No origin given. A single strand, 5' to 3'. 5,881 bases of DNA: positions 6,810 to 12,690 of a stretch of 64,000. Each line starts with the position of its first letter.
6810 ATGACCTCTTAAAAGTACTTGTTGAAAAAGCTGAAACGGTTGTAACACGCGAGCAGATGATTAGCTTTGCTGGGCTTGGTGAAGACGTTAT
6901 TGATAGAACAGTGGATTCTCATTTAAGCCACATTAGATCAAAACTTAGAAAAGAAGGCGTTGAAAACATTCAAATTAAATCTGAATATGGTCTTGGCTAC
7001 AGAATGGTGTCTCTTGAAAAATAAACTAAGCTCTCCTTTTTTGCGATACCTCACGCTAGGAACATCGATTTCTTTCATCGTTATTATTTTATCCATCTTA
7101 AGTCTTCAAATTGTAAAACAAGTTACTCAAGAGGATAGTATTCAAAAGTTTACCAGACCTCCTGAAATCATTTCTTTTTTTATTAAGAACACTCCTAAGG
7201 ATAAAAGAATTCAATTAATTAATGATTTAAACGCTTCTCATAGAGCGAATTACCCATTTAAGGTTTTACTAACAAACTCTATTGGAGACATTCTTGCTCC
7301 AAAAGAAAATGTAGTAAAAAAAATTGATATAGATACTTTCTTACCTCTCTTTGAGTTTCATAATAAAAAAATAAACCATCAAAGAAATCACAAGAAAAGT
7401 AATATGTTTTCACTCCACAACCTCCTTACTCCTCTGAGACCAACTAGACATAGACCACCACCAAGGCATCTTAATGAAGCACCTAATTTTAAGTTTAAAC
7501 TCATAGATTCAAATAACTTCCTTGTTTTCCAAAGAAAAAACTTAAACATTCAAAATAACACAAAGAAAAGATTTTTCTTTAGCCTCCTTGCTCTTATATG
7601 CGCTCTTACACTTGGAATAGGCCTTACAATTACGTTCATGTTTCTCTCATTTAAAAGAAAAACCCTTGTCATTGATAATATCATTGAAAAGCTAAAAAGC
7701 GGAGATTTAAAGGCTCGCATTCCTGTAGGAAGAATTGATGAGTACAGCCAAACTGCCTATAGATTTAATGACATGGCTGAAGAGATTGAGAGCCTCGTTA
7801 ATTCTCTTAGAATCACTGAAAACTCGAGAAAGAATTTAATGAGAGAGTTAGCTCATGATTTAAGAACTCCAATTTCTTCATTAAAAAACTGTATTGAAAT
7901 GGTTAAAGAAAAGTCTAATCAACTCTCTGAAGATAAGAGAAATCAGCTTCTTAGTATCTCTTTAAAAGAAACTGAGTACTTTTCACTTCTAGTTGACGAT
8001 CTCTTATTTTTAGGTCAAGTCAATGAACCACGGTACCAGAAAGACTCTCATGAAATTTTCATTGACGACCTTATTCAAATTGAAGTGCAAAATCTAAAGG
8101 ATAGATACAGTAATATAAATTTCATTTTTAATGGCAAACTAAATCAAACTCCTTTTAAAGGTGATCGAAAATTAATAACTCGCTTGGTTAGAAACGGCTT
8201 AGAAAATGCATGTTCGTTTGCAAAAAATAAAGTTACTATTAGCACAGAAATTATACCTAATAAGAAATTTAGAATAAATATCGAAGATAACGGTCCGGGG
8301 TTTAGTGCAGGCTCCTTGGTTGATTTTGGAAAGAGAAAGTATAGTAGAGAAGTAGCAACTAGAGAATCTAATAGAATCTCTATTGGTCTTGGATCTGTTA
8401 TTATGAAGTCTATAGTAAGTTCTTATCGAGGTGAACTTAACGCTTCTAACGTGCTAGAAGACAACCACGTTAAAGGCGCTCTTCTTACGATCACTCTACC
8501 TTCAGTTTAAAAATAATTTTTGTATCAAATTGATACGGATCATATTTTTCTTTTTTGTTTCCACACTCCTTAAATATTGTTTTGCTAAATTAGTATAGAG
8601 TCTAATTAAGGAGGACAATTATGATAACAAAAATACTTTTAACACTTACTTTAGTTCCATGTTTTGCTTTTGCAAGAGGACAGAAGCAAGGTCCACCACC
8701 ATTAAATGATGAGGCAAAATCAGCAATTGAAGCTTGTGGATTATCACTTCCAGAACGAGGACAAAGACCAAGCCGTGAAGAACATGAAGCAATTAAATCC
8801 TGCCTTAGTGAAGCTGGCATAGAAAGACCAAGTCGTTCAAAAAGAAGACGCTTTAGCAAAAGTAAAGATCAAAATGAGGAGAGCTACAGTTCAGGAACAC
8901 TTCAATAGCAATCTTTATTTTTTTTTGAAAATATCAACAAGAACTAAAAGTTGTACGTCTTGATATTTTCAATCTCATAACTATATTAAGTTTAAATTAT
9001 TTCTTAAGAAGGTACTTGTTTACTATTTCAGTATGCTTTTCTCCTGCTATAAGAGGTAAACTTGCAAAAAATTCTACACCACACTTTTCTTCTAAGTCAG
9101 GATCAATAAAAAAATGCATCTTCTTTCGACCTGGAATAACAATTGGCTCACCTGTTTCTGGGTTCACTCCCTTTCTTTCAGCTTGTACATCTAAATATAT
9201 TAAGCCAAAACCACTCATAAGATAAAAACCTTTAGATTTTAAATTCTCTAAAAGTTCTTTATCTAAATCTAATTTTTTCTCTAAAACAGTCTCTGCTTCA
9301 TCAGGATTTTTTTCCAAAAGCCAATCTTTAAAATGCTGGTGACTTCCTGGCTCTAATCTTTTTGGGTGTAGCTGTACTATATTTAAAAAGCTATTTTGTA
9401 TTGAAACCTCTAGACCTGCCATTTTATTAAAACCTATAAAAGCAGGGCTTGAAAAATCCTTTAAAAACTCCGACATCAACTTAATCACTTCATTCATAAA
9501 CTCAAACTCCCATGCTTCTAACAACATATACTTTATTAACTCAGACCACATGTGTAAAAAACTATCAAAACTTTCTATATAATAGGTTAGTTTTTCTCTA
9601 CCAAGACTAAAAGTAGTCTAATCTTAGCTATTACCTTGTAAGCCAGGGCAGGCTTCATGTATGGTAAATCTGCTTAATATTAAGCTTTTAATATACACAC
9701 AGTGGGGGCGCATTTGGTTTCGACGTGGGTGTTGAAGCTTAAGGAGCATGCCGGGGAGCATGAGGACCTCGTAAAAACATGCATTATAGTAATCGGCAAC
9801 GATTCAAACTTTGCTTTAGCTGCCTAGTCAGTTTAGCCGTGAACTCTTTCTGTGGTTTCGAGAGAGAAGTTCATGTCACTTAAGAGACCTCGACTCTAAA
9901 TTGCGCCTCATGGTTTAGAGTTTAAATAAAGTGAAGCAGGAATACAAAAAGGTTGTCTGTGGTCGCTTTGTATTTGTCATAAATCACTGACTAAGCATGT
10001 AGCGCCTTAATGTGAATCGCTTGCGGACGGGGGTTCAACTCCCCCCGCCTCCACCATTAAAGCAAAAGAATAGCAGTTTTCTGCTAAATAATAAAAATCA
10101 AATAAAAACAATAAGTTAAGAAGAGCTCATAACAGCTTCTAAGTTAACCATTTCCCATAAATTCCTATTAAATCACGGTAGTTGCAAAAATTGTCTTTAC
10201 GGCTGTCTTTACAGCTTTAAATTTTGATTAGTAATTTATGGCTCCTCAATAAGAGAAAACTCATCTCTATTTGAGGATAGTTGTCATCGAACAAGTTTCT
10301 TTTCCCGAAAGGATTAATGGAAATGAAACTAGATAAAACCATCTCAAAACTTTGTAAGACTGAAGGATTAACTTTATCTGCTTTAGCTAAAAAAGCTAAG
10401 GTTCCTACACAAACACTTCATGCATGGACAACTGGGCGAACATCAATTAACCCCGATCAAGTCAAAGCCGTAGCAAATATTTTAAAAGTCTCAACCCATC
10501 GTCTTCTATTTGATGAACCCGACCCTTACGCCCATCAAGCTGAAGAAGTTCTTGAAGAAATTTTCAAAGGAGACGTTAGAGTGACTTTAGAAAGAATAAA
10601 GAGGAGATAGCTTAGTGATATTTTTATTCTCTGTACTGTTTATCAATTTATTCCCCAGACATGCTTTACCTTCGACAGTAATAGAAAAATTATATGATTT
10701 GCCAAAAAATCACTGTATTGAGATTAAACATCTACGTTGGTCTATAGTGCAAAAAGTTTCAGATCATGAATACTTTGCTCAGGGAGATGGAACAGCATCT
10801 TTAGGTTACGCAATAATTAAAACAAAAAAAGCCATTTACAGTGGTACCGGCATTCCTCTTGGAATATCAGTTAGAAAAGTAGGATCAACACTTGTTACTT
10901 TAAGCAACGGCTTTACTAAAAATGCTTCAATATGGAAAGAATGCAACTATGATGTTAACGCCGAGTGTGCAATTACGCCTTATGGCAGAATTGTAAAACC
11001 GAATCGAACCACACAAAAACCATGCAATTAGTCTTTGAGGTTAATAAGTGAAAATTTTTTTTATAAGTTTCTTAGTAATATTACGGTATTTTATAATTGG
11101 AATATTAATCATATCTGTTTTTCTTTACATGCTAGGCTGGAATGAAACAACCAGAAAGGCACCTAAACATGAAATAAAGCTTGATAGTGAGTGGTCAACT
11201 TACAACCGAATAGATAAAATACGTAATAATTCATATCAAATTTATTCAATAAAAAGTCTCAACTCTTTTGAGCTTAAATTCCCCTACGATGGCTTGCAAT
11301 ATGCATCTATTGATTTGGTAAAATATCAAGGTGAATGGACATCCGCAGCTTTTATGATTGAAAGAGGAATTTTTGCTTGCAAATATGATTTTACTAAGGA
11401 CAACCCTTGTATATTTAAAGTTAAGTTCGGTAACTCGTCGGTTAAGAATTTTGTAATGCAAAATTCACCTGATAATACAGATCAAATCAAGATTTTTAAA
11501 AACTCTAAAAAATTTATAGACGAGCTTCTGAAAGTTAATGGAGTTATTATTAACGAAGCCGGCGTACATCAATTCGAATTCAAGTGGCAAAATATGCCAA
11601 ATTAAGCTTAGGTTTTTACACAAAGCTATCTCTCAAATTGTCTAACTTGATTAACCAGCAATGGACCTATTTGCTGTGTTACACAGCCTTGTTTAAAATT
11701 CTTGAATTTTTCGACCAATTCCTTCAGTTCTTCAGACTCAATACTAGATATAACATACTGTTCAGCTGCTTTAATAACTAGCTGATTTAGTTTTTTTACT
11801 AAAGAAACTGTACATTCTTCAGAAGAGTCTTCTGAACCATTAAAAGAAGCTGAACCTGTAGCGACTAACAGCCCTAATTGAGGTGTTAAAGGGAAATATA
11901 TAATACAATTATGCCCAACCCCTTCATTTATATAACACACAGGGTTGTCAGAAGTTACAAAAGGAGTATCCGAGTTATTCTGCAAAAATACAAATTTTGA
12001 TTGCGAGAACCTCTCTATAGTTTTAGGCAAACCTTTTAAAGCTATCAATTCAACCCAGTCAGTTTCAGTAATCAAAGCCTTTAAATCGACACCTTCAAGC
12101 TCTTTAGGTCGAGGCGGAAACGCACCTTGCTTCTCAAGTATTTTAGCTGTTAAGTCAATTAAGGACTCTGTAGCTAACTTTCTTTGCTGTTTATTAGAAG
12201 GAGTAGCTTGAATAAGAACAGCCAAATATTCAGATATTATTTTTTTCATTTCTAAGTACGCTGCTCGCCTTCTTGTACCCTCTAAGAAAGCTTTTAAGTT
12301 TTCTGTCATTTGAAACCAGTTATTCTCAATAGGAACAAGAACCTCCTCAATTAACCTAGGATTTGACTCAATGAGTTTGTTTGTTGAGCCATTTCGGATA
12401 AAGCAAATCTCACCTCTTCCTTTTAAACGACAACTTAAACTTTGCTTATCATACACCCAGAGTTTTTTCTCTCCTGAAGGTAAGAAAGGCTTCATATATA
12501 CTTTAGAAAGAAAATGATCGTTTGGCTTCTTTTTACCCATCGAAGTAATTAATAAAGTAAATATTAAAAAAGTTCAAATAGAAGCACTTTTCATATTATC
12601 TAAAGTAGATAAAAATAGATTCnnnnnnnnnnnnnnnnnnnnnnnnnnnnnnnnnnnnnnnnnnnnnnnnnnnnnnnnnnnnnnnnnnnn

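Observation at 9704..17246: Tandem integrative elements inserted in the 3' end of the tmRNA gene (three att copies)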

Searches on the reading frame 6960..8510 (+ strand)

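Call 11: search_protein_families(library=pfam, proteins=[window:6960-8510:+], max_evalue=0.01)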
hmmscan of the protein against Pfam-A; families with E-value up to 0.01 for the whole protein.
window:6960-8510:+ (516 aa): 3 families
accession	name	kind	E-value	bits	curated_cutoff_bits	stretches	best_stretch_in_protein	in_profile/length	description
PF02518.31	HATPase_c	-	7e-11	43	26.4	1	401-514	1-108/111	Histidine kinase-, DNA gyrase B-, and HSP90-like ATPase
PF00512.31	HisKA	-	1.3e-09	38.4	26.9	1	290-355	2-64/66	His Kinase A (phospho-acceptor) domain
PF00672.30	HAMP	-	0.0002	22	25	1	242-277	17-52/53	HAMP domain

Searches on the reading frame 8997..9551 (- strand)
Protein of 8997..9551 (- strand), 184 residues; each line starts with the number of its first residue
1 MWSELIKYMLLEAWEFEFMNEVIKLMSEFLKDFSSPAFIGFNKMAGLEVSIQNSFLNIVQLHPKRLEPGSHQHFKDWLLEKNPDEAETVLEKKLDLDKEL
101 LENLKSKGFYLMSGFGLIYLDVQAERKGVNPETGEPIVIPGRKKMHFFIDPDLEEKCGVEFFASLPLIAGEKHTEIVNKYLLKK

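Call 11: search_protein_families(library=pfam, proteins=[window:8997-9551:-], max_evalue=0.01)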
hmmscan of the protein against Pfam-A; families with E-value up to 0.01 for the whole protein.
window:8997-9551:- (184 aa): 1 family
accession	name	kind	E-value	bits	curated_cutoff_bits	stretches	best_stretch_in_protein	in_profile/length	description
PF00216.26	Bac_DNA_binding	-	2.5e-09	37.7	22.4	1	86-156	21-88/90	Bacterial DNA-binding protein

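Call 19: find_encoding_contigs(protein=window:8997-9551:-, flank=10000, max_places=10)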
Protein window:8997-9551:- (184 aa): 1 contig read that carries it; 1 place shown.
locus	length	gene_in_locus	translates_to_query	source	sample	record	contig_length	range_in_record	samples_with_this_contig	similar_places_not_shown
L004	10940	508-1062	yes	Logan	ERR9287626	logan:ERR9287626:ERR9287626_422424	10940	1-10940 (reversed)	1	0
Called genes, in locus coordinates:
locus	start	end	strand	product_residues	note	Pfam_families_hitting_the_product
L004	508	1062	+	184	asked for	PF00216:Bac_DNA_binding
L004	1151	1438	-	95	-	-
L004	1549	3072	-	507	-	PF00512:HisKA, PF02518:HATPase_c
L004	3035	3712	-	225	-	PF00072:Response_reg, PF20161:VpsR (faint), PF00486:Trans_reg_C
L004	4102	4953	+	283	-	PF27100:DcsG_N, PF02955:GSH-S_ATP (weak), PF08443:RimK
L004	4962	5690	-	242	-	PF05875:Ceramidase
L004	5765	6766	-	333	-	PF00756:Esterase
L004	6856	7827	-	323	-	PF00072:Response_reg, PF00990:GGDEF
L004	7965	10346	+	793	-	PF00133:tRNA-synt_1, PF09334:tRNA-synt_1g, PF13603:tRNA-synt_1_2, PF00133:tRNA-synt_1, PF08264:Anticodon_1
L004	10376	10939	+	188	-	?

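Call 20: find_related_loci(query=window:8997-9551:-, collection=genome_contigs, flank=10000)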
Query window:8997-9551:- (184 aa) in genome_contigs; peptide patterns used: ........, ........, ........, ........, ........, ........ (x = any residue, [..] = any of these).
120 stretches matched a pattern, but none encodes a relative of the query by tblastn (E <= 1e-3).
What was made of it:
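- Tried and rejected: 120 pattern hits came back, and none was a relative (call 20).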

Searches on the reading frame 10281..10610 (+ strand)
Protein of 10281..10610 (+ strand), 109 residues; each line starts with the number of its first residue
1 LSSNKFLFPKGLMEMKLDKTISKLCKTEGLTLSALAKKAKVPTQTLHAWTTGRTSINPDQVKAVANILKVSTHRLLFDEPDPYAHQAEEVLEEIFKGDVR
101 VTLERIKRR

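Call 10: search_protein_families(library=pfam, proteins=[window:10281-10610:+], max_evalue=0.01)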
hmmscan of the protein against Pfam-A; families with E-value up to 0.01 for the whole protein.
window:10281-10610:+ (109 aa): 6 families
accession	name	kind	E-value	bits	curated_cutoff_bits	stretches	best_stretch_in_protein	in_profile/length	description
PF01381.28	HTH_3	-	1e-08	35.5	23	1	23-72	3-52/55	Helix-turn-helix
PF13560.12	HTH_31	-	2.5e-05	24.9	27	1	24-73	9-59/64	Helix-turn-helix domain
PF13443.12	HTH_26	-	3.7e-05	24.3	22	1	21-71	2-53/63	Cro/C1-type HTH DNA-binding domain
PF17863.7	AAA_lid_2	-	0.0067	16.6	22.7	1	46-94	27-74/74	AAA lid domain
PF13411.12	MerR_1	-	0.0081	16.7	21.6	0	31-50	2-21/69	MerR HTH family regulatory protein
PF12844.13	HTH_19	-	0.009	16.3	30.2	0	26-76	9-59/64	Helix-turn-helix domain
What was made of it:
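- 10281..10610 (+): Cro/CI-type HTH_3 regulator, the conserved left-end gene of the family. Pfam PF01381, 1e-8 (call 10).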

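Call 28: search_protein_families(library=padloc, proteins=[window:10281-10610:+], max_evalue=0.01)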
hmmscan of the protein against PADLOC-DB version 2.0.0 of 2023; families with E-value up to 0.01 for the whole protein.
window:10281-10610:+ (109 aa): 7 families
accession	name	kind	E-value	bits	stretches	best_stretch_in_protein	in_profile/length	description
PDLC04775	PDC-M69A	-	8.4e-07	27.5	1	19-94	10-85/113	-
PDLC04142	capH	-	2.2e-05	23.5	1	13-83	3-73/103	capH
PDLC03954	RmrA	-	5.4e-05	20.3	1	22-85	16-79/380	-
PDLC02926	HTH_VI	-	6.2e-05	21.2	1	17-104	2-89/92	-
PDLC03951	RmrA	-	0.00064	16.8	1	21-76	13-68/400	-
PDLC03949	RmrA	-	0.00069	16.6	1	27-81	13-67/363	-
PDLC03948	RmrA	-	0.0058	13.5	1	25-72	17-64/397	-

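Call 29: search_protein_families(library=phrogs, proteins=[window:10281-10610:+], max_evalue=0.01)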
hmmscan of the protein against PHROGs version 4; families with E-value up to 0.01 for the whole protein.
window:10281-10610:+ (109 aa): 15 families
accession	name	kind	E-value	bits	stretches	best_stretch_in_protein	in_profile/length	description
phrog_8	-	transcription regulation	2.4e-11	44.7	1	13-84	73-144/346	transcriptional regulator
phrog_2967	-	transcription regulation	1e-08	36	1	16-91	10-87/225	transcriptional regulator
phrog_3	-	transcription regulation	2.4e-08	35.2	1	13-89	85-160/430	transcriptional repressor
phrog_4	-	transcription regulation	1.4e-07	31.9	1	13-86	133-202/400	transcriptional repressor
phrog_2439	-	transcription regulation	3.5e-07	30.4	1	20-83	11-73/367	transcriptional regulator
phrog_4583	-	transcription regulation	4.4e-06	27.6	1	17-79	11-73/81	transcriptional repressor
phrog_4779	-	transcription regulation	2.2e-05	25.9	1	15-72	1-60/98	transcriptional regulator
phrog_2328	-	transcription regulation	0.0001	23.1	1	24-80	23-79/128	transcriptional repressor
phrog_5823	-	transcription regulation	0.00027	21.2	1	13-87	3-78/404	transcriptional regulator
phrog_1124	-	transcription regulation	0.00048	20.7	1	13-75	5-66/177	transcriptional regulator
phrog_1994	-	DNA, RNA and nucleotide metabolism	0.00086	20.3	1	21-77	4-60/170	DNA binding protein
phrog_147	-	transcription regulation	0.0009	20.6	1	13-87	1-78/100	transcriptional regulator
phrog_3557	-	transcription regulation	0.0022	19.2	1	25-89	21-85/142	transcriptional regulator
phrog_35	-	transcription regulation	0.0039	18.3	1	12-86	69-143/181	transcriptional repressor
phrog_638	-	transcription regulation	0.0075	17.1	1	32-72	20-60/145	transcriptional regulator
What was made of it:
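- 10281..10610 (+): PHROG transcriptional regulators/repressors (call 29).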

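Call 65: search_protein_families(library=ncbifam, proteins=[window:10281-10610:+], max_evalue=0.01)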
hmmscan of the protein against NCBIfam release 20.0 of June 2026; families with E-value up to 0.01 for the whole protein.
window:10281-10610:+ (109 aa): 5 families
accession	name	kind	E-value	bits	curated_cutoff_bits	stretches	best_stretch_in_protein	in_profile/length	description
NF041951.1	phage_RstR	subfamily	1.8e-07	31.4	80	1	15-85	1-71/108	RstR family transcriptional repressor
NF007257.0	PRK09706.1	subfamily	0.00017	21.4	101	1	16-83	5-72/135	transcriptional repressor DicA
NF047948.1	male_kill_WMK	equivalog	0.00019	21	300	1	16-91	162-236/300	WO male-killing family protein Wmk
NF047542.1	telomere_Tap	equivalog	0.00033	19.5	600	1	23-79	24-80/695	telomere-associated protein Tap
NF040522.1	VC1465_fam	subfamily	0.0039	17.2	70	1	26-62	6-42/111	VC1465 family Xer recombination activation factor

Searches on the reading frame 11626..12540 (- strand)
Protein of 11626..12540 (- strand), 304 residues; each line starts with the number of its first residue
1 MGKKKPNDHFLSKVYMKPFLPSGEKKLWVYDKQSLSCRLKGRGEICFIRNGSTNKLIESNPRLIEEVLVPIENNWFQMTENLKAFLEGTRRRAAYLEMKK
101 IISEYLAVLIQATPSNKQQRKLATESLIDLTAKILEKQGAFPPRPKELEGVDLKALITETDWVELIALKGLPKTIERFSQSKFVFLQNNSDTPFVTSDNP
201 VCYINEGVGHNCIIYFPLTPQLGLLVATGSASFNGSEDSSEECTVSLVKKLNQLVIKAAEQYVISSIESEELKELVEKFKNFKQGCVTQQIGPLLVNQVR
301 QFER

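Call 10: search_protein_families(library=pfam, proteins=[window:11626-12540:-], max_evalue=0.01)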
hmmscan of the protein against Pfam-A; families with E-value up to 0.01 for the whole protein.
window:11626-12540:- (304 aa): 1 family
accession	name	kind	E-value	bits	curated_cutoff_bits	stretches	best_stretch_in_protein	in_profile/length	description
PF14022.11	DUF4238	-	4.3e-23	82.6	27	1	7-266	1-278/281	Protein of unknown function (DUF4238)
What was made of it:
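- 11626..12540 (-): DUF4238 cargo gene, a candidate defence gene on weak evidence. Pfam PF14022, 4.3e-23 (call 10).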

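Call 28: search_protein_families(library=padloc, proteins=[window:11626-12540:-], max_evalue=0.01)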
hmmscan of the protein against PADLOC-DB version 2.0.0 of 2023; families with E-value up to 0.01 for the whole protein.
window:11626-12540:- (304 aa): 1 family
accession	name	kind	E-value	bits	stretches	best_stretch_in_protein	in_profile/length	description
PDLC03000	DUF4238-Pers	-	0.00019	19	0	8-119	7-114/309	-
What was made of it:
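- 11626..12540 (-): PADLOC DUF4238-Pers, E 1.9e-4 only (call 28).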

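Call 29: search_protein_families(library=phrogs, proteins=[window:11626-12540:-], max_evalue=0.01)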
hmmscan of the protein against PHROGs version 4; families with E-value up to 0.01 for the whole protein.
window:11626-12540:- (304 aa): 1 family
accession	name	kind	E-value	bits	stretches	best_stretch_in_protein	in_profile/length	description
phrog_29785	-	unknown function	0.0018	18.8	0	8-119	7-114/309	-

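Call 65: search_protein_families(library=ncbifam, proteins=[window:11626-12540:-], max_evalue=0.01)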
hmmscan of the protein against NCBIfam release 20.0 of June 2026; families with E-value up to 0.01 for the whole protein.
window:11626-12540:- (304 aa): 0 families
